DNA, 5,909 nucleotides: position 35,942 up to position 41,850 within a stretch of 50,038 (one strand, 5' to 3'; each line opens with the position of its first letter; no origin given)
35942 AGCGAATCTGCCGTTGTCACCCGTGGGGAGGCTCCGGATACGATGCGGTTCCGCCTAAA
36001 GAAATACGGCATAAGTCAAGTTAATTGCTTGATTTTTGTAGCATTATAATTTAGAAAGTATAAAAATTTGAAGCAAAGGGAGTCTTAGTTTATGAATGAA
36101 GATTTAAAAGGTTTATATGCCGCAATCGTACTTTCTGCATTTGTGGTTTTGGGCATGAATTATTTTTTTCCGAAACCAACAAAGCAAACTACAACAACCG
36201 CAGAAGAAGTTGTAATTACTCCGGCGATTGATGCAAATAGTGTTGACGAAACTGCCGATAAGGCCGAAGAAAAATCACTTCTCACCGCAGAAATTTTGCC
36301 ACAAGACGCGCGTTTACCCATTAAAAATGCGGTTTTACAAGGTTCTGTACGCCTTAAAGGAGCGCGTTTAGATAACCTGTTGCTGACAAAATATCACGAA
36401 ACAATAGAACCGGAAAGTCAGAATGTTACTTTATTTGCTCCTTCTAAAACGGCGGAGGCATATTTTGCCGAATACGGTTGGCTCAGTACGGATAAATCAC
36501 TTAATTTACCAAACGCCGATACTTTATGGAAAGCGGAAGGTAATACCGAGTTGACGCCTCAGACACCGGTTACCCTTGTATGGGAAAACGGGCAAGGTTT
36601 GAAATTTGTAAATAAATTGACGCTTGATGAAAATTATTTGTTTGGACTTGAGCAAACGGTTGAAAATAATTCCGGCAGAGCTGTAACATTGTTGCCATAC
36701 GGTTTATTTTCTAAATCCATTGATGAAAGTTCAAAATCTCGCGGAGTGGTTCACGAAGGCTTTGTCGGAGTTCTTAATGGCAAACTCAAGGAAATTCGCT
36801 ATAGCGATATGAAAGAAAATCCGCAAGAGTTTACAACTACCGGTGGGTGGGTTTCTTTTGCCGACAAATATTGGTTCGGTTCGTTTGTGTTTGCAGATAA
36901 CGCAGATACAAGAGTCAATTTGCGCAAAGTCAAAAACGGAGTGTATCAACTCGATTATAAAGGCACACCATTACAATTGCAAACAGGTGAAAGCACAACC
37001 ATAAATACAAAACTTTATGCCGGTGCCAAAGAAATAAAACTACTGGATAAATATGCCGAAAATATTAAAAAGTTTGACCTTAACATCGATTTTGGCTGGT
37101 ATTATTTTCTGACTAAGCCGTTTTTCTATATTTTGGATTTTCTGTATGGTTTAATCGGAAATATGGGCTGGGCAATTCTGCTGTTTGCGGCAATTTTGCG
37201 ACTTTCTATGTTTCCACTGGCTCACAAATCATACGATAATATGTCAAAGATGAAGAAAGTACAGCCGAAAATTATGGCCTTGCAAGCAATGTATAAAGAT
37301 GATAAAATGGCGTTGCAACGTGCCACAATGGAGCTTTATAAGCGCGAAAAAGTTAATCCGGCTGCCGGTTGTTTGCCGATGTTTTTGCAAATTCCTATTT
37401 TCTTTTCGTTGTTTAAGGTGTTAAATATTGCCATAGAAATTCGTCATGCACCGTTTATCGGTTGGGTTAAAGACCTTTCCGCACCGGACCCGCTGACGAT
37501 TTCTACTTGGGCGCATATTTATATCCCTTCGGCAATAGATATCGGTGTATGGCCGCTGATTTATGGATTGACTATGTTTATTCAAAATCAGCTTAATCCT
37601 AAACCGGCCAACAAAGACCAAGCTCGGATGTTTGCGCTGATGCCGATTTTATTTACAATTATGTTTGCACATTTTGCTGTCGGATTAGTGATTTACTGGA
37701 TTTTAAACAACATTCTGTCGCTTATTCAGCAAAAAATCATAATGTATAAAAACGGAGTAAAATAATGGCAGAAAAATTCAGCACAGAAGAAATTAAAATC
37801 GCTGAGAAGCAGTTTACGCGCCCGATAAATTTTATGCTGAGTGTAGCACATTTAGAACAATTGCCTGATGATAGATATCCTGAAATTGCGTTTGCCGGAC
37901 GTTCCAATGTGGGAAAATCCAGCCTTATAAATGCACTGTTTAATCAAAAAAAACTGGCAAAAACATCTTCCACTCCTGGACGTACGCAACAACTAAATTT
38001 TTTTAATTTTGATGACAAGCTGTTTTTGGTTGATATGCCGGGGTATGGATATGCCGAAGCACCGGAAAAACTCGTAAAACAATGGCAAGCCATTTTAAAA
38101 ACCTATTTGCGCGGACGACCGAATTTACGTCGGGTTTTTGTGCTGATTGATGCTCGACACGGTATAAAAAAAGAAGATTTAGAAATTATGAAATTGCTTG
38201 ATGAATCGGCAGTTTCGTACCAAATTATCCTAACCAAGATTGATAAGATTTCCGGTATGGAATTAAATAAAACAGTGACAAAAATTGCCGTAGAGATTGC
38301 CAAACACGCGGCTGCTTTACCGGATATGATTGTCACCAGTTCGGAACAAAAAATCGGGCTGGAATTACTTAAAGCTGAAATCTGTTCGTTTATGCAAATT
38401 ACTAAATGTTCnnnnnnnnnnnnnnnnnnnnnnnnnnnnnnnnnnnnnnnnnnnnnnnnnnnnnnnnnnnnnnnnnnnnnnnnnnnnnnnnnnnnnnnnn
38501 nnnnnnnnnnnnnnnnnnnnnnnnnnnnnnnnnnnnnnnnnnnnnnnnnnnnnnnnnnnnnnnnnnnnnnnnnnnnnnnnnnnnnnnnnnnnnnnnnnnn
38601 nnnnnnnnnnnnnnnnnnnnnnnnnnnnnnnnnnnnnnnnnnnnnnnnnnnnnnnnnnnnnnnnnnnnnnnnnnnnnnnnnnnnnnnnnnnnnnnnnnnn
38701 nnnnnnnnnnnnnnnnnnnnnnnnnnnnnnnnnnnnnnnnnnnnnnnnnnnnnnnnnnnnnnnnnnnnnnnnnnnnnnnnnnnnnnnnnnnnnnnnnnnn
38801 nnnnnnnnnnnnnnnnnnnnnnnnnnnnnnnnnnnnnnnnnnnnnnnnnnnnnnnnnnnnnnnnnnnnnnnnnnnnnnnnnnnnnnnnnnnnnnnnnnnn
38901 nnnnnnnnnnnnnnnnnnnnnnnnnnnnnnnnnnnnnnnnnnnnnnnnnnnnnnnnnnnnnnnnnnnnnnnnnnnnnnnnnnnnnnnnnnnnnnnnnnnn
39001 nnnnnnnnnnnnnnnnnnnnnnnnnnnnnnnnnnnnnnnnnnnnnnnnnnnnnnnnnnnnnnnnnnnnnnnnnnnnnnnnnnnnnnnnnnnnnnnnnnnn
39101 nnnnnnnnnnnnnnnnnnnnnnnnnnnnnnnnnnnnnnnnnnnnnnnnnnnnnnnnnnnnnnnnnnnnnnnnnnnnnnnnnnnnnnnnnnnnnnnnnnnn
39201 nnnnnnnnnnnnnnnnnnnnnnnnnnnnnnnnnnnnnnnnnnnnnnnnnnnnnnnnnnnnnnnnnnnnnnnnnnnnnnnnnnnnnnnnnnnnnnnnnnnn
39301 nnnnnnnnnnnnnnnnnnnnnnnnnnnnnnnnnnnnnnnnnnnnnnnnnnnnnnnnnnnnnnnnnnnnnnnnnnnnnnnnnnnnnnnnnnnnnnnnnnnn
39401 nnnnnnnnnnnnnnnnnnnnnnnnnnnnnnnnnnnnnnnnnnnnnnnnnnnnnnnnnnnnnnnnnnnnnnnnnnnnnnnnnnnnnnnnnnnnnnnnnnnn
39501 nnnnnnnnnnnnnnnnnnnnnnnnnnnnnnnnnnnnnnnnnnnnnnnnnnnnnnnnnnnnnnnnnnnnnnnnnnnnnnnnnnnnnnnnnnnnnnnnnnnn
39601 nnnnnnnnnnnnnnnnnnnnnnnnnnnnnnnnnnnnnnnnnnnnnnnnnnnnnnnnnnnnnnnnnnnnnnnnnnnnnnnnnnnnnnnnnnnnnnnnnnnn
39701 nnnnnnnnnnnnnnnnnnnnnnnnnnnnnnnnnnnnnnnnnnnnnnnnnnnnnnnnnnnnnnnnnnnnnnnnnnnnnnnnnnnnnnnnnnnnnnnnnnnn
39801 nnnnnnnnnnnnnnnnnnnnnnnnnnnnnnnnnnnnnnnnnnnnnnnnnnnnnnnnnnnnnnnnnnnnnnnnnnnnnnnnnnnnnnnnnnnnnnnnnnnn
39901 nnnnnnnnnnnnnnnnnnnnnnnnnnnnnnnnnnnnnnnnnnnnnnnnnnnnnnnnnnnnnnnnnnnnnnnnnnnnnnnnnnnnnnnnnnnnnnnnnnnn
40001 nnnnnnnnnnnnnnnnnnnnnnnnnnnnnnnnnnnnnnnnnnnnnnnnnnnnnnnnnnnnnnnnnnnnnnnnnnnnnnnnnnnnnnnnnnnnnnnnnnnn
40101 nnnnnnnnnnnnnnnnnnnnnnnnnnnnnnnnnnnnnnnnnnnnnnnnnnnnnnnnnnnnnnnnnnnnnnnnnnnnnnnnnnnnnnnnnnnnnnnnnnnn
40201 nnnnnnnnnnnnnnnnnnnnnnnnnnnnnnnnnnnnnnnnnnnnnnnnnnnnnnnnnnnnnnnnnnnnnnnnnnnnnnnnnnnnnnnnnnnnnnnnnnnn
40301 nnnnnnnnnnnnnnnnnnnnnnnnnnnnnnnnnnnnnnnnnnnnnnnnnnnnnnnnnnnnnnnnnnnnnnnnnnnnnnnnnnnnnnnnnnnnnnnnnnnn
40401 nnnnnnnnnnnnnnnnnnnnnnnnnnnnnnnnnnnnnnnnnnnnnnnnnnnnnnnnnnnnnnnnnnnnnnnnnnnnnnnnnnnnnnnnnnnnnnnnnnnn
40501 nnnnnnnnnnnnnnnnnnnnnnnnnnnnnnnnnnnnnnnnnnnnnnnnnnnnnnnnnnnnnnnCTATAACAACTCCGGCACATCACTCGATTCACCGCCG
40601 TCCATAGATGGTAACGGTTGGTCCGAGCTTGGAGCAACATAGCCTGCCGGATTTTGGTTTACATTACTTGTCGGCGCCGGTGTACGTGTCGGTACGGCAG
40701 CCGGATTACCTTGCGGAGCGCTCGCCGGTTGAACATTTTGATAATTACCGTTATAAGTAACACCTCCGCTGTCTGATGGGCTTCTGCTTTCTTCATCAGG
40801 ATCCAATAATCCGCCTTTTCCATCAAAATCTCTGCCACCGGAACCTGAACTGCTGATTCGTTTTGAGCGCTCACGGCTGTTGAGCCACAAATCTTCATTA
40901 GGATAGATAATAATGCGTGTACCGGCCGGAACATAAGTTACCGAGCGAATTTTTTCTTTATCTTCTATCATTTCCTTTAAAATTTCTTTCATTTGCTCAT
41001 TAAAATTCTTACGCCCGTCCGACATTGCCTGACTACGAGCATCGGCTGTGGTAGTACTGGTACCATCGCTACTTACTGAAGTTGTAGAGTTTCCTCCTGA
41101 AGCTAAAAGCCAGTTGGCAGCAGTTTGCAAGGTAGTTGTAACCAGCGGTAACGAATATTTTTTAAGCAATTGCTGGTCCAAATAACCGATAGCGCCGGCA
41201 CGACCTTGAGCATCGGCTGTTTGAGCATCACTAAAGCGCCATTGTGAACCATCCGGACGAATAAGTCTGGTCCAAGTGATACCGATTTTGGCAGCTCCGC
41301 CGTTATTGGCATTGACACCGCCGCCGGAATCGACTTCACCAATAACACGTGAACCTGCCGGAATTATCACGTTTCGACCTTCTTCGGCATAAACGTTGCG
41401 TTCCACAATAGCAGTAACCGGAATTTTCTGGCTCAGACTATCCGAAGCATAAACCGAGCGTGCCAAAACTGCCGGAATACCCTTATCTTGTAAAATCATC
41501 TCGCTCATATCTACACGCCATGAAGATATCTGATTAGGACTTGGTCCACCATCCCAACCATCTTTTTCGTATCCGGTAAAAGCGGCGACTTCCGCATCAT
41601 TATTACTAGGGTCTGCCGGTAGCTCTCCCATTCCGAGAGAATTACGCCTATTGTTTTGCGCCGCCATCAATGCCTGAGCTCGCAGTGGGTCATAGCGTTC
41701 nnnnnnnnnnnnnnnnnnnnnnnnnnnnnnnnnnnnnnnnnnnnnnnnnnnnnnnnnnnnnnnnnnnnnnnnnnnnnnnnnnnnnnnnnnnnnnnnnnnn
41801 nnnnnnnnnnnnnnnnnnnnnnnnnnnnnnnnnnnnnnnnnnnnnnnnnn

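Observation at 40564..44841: VirB10 with an ~870-residue repeat insertion between the inner-membrane anchor and the proline-rich linker and barrel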

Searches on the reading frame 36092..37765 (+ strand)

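Call 5: search_protein_families(library=pfam, proteins=[window:36092-37765:+], max_evalue=0.01)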
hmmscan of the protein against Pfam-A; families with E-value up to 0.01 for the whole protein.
window:36092-37765:+ (557 aa): 3 families
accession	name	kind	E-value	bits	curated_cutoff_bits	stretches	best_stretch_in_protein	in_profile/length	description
PF14849.12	YidC_periplas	-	3.6e-73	247.4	24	1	74-346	1-282/283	YidC periplasmic domain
PF02096.25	60KD_IMP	-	2.4e-55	187.4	35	1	358-551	1-162/163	60Kd inner membrane protein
PF19579.4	FtsL_2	-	0.0023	18.2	24.6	1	360-422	18-80/100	Bacteriodetes cell division protein (FtsL-like)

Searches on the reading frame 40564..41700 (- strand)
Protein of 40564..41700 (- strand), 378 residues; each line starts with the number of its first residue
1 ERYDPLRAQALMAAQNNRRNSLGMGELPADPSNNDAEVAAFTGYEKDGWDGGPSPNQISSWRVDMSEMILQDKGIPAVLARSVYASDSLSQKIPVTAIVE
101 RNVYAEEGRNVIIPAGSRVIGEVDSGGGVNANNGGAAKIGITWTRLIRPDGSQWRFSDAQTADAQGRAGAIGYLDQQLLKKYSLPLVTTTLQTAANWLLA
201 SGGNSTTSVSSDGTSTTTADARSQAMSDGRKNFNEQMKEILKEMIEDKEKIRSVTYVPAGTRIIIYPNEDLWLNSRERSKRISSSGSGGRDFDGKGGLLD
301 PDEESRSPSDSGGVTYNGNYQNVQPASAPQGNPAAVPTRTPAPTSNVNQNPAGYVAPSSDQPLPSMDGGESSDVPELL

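Call 13: find_related_loci(query=window:40564-41700:-, collection=genome_contigs, flank=10000)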
Query window:40564-41700:- (378 aa) in genome_contigs; peptide patterns used: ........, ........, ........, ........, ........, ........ (x = any residue, [..] = any of these).
53 stretches matched a pattern; 6 encode a relative of the query (tblastn E <= 1e-3); 6 distinct loci.
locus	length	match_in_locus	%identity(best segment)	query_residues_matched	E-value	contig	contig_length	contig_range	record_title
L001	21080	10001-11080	60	1-378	8e-131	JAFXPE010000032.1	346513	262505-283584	MAG: Alphaproteobacteria bacterium isolate RGIG6619 Sheep_Rumen-1__c1251075, whole genome shotgun sequence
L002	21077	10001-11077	58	1-378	1e-124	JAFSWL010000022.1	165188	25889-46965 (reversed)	MAG: Alphaproteobacteria bacterium isolate RGIG3536 Goat_Rumen.Co__c972046, whole genome shotgun sequence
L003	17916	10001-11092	54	1-378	2e-104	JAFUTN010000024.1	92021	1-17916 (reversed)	MAG: Alphaproteobacteria bacterium isolate RGIG4812 Roe_deer_Reticulum.Co__c449625, whole genome shotgun sequence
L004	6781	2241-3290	53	1-378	5e-102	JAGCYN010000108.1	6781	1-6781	MAG: Alphaproteobacteria bacterium isolate RGIG10239 Yak_Rumen-5__c1823672, whole genome shotgun sequence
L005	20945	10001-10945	55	1-325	4e-100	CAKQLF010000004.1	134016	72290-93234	MAG: uncultured Alphaproteobacteria bacterium isolate REFINED_METABAT215_TOP10_CONTIGS_1500_ASSEMBLY_K77_MERGED__Hadza_M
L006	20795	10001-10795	52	1-287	5e-84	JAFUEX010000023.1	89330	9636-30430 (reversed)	MAG: Alphaproteobacteria bacterium isolate RGIG4432 Roe_deer_Omasum-3__c2292, whole genome shotgun sequence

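Call 19: search_protein_families(library=pfam, proteins=[L002:222-974:+, L002:990-2678:+, L002:2679-6920:+, L002:6923-11080:+, L002:12185-16252:+, L005:241-987:+, L005:1007-2752:+], max_evalue=0.01)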
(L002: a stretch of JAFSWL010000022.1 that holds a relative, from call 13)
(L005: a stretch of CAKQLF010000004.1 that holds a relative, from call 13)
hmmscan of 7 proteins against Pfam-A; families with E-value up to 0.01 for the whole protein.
L002:222-974:+ (250 aa): 1 family
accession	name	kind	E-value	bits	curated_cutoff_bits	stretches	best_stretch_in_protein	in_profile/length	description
PF04335.19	VirB8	-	7.4e-22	78.7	23.2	1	54-245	17-210/213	VirB8 protein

L002:990-2678:+ (562 aa): 2 families
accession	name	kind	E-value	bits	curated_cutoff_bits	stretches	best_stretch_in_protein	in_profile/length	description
PF03524.21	CagX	-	2.8e-11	44.1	34.2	1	83-333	4-196/198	Conjugal transfer protein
PF05036.18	SPOR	-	0.00037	21.2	21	1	485-560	10-76/76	SPOR domain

L002:2679-6920:+ (1413 aa): 4 families
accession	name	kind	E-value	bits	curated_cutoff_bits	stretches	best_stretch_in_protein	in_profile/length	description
PF21785.3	Bflower_2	-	1.2e-72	241.3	38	11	231-319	12-96/112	5-fold beta-flower protein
PF21784.3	Bflower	-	2.7e-34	118.4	25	5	582-628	19-63/116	4-fold beta flower protein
PF12396.14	DUF3659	-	9.9e-29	99.5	24.8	2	455-509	8-56/61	Protein of unknown function (DUF3659)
PF05593.20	RHS_repeat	-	1.5e-12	48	22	1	585-616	2-37/38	RHS Repeat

L002:6923-11080:+ (1385 aa): 4 families
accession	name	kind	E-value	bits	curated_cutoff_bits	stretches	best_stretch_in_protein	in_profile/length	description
PF21785.3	Bflower_2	-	3.5e-39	133.6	38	4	681-774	7-97/112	5-fold beta-flower protein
PF03743.19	TrbI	-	5.5e-32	111.6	35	1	1090-1293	2-188/188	Bacterial conjugation TrbI-like protein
PF21784.3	Bflower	-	9.8e-08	32.8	25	1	782-837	7-61/116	4-fold beta flower protein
PF12396.14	DUF3659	-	0.0012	19.1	24.8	0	316-366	9-55/61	Protein of unknown function (DUF3659)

L002:12185-16252:+ (1355 aa): 1 family
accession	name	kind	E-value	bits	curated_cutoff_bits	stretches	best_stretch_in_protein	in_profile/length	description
PF03797.25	Autotransporter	-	1.2e-39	137.1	26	1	1104-1335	2-255/255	Autotransporter beta-domain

L005:241-987:+ (248 aa): 1 family
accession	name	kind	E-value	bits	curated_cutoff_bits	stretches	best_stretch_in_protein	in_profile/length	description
PF04335.19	VirB8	-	4.9e-21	76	23.2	1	52-243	17-210/213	VirB8 protein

L005:1007-2752:+ (581 aa): 2 families
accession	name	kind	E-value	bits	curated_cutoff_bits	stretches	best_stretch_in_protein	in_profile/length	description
PF03524.21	CagX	-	2.9e-09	37.5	34.2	1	83-333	4-195/198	Conjugal transfer protein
PF05036.18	SPOR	-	0.00027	21.7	21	1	501-579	7-76/76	SPOR domain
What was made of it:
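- Closest known: Rickettsiales vir homolog. Different: VirB9 carries an extra SPOR-like domain (call 19).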

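Call 35: search_solved_structures(query=window:40564-41700:-, max_evalue=0.01, show_alignments=2)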
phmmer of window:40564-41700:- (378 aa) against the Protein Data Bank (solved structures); distinct sequences matched with E-value up to 0.01: 7.
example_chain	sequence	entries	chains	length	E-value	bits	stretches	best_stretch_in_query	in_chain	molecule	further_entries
2bhv_A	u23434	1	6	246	2.4e-19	72.6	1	66-274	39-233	COMB10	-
7o3j_A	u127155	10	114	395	1.1e-05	27.7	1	95-226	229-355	TrwE protein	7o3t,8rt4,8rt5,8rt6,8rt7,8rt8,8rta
8cb2_BBB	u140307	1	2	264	4.2e-05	25.7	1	95-191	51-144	Type IV secretion system apparatus protein CagY (Fragment)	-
9vgf_AY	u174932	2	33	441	7e-05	25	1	95-191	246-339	Type IV secretion system apparatus protein CagY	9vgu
6odi_b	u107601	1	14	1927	0.001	21.1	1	95-191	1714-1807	Type IV secretion system apparatus protein CagY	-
6x6j_AY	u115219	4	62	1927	0.001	21.1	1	95-191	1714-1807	Cag pathogenicity island protein (Cag7)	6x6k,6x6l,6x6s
6gyb_c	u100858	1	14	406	0.0042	19.1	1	96-219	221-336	VirB10 protein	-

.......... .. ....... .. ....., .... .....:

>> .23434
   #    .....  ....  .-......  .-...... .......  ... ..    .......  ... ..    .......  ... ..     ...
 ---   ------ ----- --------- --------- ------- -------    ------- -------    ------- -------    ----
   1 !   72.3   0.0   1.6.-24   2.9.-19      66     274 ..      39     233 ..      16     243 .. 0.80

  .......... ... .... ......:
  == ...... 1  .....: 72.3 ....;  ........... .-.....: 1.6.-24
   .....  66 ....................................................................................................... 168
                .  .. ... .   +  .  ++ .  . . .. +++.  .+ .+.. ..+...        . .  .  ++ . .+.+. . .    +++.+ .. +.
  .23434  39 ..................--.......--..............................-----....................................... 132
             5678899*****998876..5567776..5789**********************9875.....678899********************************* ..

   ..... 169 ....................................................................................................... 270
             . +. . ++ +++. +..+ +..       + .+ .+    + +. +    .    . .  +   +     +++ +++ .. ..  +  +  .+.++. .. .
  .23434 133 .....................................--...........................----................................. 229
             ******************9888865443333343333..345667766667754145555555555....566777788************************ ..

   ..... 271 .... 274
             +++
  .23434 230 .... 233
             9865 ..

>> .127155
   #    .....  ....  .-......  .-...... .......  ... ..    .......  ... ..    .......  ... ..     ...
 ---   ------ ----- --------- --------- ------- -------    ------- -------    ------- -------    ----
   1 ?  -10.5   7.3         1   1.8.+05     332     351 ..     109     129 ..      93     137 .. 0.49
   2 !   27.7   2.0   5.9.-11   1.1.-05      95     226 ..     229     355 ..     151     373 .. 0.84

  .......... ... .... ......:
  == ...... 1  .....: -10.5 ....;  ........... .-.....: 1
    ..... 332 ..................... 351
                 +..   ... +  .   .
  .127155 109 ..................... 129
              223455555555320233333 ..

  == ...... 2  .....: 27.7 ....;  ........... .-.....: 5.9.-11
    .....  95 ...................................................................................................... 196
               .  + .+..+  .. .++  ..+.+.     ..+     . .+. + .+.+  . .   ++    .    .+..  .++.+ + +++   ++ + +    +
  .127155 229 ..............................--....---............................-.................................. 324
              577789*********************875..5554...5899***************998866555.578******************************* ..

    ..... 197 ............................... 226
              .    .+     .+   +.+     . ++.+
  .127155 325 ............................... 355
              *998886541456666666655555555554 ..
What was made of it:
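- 40876..41529 (-): aa 1105-1322: VirB10/TrbI beta-barrel domain. PDB ComB10 2.4e-19 (call 35).
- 40951..41175 (-): aa 1223-1297: two long helices joined by a Ser/Thr-rich loop, the VirB10 antenna projection (outer-membrane pore element). This region aligns with the same part of ComB10 (call 35).
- On VirB10 / TrbI family (PF03743): PDB ComB10 at 2.4e-19 (call 35).
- Checked: PDB sequence hits are ComB10 2bhv at 2.4e-19, then TrwE, CagY and Xanthomonas VirB10 (call 35).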
